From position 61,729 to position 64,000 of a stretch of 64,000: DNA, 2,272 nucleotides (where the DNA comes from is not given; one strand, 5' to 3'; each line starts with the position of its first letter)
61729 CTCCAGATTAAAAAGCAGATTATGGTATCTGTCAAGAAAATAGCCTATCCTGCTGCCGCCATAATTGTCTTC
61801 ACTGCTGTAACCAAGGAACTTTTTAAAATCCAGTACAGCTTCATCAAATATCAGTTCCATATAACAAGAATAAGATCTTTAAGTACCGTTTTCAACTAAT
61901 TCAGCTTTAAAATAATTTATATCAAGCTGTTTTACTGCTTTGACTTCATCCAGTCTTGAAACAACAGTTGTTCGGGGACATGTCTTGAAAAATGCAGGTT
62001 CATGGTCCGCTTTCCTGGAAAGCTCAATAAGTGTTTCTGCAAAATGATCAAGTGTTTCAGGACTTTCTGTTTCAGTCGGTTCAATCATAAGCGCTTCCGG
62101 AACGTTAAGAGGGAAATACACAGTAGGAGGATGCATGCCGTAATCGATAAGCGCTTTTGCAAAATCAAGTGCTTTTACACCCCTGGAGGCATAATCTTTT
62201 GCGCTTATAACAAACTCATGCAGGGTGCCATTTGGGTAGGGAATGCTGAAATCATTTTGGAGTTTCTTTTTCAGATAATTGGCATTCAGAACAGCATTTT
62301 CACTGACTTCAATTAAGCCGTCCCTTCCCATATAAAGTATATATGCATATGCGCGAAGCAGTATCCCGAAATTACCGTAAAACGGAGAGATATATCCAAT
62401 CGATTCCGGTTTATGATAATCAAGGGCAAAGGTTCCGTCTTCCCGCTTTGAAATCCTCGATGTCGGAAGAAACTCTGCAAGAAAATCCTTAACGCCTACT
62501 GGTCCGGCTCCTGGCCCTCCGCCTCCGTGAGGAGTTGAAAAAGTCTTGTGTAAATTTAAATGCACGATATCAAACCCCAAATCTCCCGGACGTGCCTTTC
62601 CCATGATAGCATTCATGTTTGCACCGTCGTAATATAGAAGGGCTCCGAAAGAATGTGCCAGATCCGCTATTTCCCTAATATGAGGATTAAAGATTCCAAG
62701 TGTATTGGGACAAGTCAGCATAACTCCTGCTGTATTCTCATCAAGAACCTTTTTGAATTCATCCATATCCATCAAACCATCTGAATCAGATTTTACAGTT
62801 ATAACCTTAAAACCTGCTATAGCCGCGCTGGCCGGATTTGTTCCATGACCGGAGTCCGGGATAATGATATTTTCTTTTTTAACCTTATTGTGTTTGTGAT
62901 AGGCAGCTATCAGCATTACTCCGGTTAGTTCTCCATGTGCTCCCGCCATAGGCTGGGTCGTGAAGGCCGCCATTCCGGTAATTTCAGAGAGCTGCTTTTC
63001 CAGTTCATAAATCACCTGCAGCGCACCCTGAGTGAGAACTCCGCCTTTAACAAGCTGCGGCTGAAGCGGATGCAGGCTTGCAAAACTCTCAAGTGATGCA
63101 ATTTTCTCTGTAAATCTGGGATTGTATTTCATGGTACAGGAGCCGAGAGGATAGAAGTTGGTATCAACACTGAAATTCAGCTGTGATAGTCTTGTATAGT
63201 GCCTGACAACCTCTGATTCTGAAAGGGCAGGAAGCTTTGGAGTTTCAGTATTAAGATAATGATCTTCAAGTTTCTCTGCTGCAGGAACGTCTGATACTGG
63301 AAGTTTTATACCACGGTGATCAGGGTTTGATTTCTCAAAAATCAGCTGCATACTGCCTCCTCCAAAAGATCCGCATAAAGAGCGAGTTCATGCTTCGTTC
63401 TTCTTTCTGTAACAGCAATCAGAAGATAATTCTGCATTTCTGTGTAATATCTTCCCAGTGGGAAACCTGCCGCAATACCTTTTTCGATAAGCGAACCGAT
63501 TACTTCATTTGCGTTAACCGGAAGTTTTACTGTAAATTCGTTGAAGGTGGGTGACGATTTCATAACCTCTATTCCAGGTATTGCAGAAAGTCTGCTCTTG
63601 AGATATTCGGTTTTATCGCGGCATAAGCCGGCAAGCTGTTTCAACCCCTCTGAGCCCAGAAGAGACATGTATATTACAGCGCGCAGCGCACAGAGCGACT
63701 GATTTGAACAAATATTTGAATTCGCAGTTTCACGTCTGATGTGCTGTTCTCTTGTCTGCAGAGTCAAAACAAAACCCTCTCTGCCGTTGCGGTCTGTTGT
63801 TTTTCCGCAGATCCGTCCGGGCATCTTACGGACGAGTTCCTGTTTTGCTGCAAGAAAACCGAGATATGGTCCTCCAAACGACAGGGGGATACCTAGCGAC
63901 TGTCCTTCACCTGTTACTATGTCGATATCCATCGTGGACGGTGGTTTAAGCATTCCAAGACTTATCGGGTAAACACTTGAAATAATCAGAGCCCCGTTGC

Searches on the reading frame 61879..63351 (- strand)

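Call 28: search_protein_families(library=pfam, max_evalue=0.00001, proteins=[window:61879-63351:-])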
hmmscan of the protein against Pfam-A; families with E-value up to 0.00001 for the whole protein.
window:61879-63351:- (490 aa): 5 families
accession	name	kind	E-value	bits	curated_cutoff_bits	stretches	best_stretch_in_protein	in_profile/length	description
PF21478.3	GcvP2_C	-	3.5e-25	88.7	27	1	350-447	2-101/122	Glycine dehydrogenase, C-terminal domain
PF02347.22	GDC-P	-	5.3e-14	52.4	26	1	36-297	44-285/429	Glycine cleavage system P-protein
PF00266.25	Aminotran_5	-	1.8e-10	40.8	21.5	1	147-276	76-207/371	Aminotransferase class-V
PF00155.27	Aminotran_1_2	-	5e-06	26.4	19.7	0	114-250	44-193/361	Aminotransferase class I and II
PF01212.27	Beta_elim_lyase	-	5.9e-06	26.3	27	1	113-245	33-171/288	Beta-eliminating lyase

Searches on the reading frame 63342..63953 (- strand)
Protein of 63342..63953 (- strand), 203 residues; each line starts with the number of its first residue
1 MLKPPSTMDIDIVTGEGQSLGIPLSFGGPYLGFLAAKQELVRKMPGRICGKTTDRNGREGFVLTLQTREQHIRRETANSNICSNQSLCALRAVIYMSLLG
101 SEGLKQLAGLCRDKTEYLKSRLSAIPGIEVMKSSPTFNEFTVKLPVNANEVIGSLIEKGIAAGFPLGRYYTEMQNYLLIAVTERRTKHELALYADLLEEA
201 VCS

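Call 28: search_protein_families(library=pfam, max_evalue=0.00001, proteins=[window:63342-63953:-])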
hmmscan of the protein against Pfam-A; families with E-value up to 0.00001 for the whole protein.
window:63342-63953:- (203 aa): 1 family
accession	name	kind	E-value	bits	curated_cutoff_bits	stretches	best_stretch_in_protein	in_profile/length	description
PF02347.22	GDC-P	-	8.7e-55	186.7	26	1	1-191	240-423/429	Glycine cleavage system P-protein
